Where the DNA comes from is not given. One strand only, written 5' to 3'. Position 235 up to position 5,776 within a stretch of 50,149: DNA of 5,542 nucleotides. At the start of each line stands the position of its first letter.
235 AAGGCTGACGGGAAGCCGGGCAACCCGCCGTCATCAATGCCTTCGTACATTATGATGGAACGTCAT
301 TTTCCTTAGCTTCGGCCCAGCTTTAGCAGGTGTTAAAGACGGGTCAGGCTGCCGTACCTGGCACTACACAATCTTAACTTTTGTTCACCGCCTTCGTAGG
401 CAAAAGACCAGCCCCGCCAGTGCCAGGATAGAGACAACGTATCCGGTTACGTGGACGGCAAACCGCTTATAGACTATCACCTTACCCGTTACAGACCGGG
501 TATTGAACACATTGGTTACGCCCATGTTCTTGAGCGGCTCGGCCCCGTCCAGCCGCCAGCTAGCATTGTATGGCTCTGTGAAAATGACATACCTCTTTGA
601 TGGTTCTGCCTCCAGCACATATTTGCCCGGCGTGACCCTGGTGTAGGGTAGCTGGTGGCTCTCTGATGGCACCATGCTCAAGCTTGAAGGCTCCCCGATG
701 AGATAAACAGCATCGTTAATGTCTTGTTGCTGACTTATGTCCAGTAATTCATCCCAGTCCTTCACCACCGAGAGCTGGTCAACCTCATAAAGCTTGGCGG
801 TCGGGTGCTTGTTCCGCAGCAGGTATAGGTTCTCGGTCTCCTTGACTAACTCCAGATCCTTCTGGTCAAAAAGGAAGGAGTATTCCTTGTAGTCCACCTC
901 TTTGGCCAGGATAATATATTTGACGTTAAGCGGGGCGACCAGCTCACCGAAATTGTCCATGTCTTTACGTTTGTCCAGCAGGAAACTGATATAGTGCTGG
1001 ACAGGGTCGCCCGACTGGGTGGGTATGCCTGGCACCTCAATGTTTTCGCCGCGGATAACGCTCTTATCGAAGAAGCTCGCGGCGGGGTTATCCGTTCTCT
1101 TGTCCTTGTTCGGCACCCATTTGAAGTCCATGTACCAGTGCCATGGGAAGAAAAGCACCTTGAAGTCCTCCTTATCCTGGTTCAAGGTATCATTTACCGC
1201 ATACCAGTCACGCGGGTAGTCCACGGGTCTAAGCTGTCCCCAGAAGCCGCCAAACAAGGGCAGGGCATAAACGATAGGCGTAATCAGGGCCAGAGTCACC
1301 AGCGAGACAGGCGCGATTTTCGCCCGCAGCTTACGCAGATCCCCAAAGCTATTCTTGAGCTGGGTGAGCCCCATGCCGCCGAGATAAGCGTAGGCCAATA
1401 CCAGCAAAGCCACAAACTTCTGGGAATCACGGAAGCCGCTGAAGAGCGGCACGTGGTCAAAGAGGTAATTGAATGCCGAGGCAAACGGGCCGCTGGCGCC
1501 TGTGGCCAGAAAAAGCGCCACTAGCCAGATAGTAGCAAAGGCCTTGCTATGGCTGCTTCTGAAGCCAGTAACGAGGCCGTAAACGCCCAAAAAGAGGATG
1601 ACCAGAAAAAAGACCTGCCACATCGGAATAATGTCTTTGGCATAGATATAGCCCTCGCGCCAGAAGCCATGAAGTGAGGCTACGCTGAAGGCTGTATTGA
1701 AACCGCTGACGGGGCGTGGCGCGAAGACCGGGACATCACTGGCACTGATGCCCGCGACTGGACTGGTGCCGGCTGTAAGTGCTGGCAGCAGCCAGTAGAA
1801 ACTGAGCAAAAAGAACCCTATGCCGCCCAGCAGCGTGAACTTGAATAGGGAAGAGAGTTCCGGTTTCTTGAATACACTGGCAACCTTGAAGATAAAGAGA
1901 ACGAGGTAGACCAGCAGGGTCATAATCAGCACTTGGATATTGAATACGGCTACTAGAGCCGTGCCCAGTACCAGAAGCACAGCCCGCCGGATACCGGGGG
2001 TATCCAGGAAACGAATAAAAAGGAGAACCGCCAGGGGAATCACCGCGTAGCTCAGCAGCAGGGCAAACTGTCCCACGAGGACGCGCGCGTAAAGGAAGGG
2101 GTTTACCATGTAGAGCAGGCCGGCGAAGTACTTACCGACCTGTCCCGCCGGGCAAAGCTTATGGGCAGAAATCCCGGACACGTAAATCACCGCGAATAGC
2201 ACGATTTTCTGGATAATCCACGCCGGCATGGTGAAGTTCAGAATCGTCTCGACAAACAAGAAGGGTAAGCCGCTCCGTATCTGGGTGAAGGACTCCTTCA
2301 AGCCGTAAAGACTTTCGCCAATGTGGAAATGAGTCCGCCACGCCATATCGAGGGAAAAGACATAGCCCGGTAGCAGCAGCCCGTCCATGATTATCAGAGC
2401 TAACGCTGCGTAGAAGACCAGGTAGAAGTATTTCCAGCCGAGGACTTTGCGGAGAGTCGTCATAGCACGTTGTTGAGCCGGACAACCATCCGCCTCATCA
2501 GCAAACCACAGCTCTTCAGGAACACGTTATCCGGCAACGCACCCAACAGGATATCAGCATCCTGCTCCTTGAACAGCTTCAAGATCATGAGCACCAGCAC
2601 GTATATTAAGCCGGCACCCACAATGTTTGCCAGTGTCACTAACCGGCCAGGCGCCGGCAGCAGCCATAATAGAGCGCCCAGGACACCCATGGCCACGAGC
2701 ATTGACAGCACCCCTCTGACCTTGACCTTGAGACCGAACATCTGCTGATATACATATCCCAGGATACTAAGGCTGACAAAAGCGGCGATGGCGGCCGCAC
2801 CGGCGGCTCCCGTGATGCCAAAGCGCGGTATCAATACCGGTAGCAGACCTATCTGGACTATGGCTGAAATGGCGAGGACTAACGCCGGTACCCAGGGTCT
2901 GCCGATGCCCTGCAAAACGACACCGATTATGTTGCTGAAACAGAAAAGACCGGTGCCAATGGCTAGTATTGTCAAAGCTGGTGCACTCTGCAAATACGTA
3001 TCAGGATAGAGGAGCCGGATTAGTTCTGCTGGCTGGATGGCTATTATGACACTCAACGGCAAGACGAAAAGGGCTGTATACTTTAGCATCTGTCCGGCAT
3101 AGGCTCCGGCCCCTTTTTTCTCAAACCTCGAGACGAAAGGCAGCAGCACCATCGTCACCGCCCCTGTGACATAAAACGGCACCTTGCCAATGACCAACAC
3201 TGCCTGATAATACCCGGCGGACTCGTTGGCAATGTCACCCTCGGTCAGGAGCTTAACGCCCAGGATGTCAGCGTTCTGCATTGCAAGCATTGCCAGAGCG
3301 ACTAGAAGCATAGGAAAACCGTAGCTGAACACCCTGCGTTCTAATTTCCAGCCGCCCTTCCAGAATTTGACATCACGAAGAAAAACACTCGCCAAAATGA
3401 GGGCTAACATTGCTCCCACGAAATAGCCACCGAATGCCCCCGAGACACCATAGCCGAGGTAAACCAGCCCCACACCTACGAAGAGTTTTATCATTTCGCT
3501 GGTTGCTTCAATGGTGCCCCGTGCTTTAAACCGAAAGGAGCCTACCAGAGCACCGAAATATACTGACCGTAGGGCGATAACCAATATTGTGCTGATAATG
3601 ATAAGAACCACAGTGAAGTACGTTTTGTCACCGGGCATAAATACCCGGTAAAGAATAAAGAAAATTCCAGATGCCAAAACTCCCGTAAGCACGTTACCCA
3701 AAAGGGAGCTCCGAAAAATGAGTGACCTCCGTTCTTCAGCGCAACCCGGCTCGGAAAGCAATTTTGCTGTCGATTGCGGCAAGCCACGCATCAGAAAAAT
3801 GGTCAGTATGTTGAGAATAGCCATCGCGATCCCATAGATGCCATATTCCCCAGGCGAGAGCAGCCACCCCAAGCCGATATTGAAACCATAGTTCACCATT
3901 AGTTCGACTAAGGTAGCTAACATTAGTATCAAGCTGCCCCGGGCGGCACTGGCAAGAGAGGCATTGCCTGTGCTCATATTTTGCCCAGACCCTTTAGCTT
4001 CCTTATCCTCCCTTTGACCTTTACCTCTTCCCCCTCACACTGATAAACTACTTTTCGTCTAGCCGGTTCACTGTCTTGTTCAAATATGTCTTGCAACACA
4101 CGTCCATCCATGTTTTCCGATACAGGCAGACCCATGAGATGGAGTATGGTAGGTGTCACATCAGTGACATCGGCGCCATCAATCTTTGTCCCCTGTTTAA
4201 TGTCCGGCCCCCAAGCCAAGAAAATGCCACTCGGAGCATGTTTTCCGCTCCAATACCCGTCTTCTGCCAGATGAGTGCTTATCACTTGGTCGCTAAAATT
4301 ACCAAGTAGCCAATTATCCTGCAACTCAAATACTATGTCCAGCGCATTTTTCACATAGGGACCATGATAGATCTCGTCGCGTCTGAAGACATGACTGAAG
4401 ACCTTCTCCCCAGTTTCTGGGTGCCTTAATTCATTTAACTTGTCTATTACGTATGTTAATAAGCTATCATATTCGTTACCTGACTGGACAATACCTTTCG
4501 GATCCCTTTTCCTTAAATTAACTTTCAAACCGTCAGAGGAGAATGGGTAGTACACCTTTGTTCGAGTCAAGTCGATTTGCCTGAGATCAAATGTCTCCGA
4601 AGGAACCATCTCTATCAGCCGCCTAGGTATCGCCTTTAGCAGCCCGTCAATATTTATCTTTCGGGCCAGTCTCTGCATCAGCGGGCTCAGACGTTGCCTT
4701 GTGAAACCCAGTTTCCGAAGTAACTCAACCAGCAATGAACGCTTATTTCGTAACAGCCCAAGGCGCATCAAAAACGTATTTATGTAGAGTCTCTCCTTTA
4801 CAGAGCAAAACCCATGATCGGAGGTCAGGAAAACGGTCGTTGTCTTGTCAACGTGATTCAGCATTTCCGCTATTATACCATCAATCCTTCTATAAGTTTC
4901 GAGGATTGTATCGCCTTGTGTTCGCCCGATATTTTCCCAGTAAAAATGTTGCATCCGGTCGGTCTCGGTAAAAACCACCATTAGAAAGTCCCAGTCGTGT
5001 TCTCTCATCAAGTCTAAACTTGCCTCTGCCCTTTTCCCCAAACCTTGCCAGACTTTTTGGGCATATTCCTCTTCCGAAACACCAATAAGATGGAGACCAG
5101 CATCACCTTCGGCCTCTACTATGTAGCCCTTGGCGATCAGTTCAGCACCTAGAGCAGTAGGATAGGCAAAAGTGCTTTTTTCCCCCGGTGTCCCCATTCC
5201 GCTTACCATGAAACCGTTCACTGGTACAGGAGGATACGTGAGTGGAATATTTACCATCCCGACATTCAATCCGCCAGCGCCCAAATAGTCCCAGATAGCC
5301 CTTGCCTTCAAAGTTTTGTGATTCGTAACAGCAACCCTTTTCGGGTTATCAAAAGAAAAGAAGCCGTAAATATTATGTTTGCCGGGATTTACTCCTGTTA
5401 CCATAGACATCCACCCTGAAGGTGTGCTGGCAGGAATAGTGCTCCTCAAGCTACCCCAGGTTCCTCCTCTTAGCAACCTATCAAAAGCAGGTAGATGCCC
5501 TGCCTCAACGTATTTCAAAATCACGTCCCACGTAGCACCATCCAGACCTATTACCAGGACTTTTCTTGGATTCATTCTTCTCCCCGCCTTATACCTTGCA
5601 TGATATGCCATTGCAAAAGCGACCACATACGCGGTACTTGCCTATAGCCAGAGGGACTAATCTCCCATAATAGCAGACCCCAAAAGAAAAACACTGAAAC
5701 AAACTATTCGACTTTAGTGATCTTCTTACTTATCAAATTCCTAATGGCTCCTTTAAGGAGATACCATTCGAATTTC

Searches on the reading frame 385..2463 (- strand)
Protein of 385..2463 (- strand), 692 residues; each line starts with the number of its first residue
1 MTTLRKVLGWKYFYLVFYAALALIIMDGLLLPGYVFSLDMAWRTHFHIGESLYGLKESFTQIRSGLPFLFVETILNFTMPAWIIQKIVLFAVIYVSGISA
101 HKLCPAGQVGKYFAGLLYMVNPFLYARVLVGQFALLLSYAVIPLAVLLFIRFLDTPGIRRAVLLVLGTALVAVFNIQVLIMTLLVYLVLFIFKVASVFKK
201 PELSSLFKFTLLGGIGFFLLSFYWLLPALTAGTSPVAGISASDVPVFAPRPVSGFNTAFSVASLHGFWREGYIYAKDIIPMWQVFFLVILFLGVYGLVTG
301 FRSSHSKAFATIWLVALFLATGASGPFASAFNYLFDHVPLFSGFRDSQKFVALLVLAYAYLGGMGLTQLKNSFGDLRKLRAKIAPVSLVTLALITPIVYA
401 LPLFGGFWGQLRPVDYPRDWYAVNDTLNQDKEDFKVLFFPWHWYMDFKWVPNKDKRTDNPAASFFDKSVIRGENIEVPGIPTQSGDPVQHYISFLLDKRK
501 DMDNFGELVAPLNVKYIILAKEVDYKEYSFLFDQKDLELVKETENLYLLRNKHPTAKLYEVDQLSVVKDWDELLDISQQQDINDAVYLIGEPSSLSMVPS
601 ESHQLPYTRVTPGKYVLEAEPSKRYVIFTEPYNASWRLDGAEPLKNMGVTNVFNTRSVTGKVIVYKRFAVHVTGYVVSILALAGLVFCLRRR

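Call 7: search_protein_families(library=pfam, proteins=[window:385-2463:-], max_evalue=0.001)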
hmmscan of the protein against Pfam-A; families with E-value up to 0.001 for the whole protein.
window:385-2463:- (692 aa): 0 families

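Call 37: search_protein_families(library=ncbifam, proteins=[window:385-2463:-], max_evalue=0.01)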
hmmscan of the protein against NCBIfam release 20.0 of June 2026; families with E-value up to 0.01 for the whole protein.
window:385-2463:- (692 aa): 1 family
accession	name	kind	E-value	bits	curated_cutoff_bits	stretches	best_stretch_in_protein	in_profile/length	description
NF053599.1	transp_MmpA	equivalog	1.9e-52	178.6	210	1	17-520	4-473/543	MmpA family trehalose lipid delivery protein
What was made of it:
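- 385..2463 (-): Last operon gene, 692 aa. It is polytopic with an ectodomain and a C-terminal TM, and is MmpA-family-like (a second GT-C-like candidate). NF053599 E 1.9e-52, 178.6 bits against a cut-off of 210 (call 37).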

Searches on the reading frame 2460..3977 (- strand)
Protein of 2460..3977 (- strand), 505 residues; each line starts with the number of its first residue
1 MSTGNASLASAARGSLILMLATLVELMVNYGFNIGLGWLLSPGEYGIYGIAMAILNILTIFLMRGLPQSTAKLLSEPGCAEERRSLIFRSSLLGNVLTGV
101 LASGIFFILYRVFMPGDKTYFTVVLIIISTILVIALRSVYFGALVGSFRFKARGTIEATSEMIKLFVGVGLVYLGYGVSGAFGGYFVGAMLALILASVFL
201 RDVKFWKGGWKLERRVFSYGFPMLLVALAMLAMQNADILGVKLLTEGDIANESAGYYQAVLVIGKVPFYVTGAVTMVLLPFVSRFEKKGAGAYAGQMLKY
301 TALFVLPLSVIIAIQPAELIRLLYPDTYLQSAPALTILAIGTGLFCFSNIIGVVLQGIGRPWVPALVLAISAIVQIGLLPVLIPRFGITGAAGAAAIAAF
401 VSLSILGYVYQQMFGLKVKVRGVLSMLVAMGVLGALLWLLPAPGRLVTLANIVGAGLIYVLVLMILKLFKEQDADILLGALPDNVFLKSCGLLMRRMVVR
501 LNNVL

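Call 7: search_protein_families(library=pfam, proteins=[window:2460-3977:-], max_evalue=0.001)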
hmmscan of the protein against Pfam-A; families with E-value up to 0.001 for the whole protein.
window:2460-3977:- (505 aa): 2 families
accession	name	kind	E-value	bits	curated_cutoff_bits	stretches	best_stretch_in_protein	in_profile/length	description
PF13440.11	Polysacc_synt_3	-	1.9e-20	73.8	23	1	39-333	5-293/293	Polysaccharide biosynthesis protein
PF01943.22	Polysacc_synt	-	6.2e-20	72.2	28.2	1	12-285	2-273/274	Polysaccharide biosynthesis protein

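Call 37: search_protein_families(library=ncbifam, proteins=[window:2460-3977:-], max_evalue=0.01)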
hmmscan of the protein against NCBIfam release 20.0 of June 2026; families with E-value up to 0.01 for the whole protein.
window:2460-3977:- (505 aa): 3 families
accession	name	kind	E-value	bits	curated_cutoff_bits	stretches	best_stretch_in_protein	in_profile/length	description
TIGR02900.1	spore_V_B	equivalog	7.9e-16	57.9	372.3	1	13-438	3-458/488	stage V sporulation protein B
NF058658.1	Oglyco_Wzx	exception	1.2e-05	24.5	720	1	11-465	10-462/478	O-glycosylation flippase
NF050818.1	PolSacchBiosHfsF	equivalog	0.00017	20.7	700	1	38-465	29-459/468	polysaccharide biosynthesis protein HfsF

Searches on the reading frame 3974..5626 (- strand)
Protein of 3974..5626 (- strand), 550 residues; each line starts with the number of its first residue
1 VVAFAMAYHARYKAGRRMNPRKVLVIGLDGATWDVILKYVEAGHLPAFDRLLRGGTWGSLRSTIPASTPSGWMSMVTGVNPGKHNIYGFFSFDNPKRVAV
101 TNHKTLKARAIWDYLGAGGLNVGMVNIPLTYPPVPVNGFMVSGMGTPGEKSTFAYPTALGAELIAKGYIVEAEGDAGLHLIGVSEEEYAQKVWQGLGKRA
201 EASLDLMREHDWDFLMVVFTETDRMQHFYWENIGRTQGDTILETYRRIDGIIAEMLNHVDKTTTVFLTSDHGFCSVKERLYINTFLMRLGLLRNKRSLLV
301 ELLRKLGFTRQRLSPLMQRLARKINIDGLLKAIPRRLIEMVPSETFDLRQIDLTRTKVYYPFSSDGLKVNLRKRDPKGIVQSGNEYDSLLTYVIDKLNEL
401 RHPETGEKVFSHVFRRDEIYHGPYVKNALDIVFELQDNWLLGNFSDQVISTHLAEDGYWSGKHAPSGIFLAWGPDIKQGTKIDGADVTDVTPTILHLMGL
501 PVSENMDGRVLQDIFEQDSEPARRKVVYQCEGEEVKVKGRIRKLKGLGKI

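Call 7: search_protein_families(library=pfam, proteins=[window:3974-5626:-], max_evalue=0.001)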
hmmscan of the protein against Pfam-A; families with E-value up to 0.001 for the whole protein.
window:3974-5626:- (550 aa): 2 families
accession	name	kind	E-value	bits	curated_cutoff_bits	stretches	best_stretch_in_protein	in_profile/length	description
PF01663.27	Phosphodiest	-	1.4e-39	137.2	23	1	23-299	1-241/342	Type I phosphodiesterase / nucleotide pyrophosphatase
PF00884.28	Sulfatase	-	0.00032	20.5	25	0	235-273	204-243/301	Sulfatase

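Call 37: search_protein_families(library=ncbifam, proteins=[window:3974-5626:-], max_evalue=0.01)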
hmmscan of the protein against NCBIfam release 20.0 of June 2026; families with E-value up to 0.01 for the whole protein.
window:3974-5626:- (550 aa): 6 families
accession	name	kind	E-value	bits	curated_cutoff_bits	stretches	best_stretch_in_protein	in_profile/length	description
NF042991.1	alk_phos_PafA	equivalog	1.2e-12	47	650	1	190-278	281-369/554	alkaline phosphatase PafA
TIGR02335.1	hydr_PhnA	equivalog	3e-12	46.3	407.55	1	17-273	9-240/408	phosphonoacetate hydrolase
TIGR01307.1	pgm_bpd_ind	equivalog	0.0002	19.9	330.65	0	479-511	471-503/504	2,3-bisphosphoglycerate-independent phosphoglycerate mutase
NF038075.1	fam_STM4013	hypoth_equivalog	0.00021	20.9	250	0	21-83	8-69/261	STM4013/SEN3800 family hydrolase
NF010322.0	PRK13759.1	equivalog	0.00046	18.8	481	0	485-525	350-390/486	arylsulfatase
NF051873.1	AlkPhosPhoY32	equivalog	0.0067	15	1000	0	199-283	267-349/539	alkaline phosphatase PhoY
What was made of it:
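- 2460..8260 (-): Four downstream genes: CsaB/WcaK-like pyruvyl transferase, FrhB-like Fe-S protein, alkaline-phosphatase-superfamily phosphodiesterase, and Wzx-type flippase (2460..3977). Calls 7, 37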
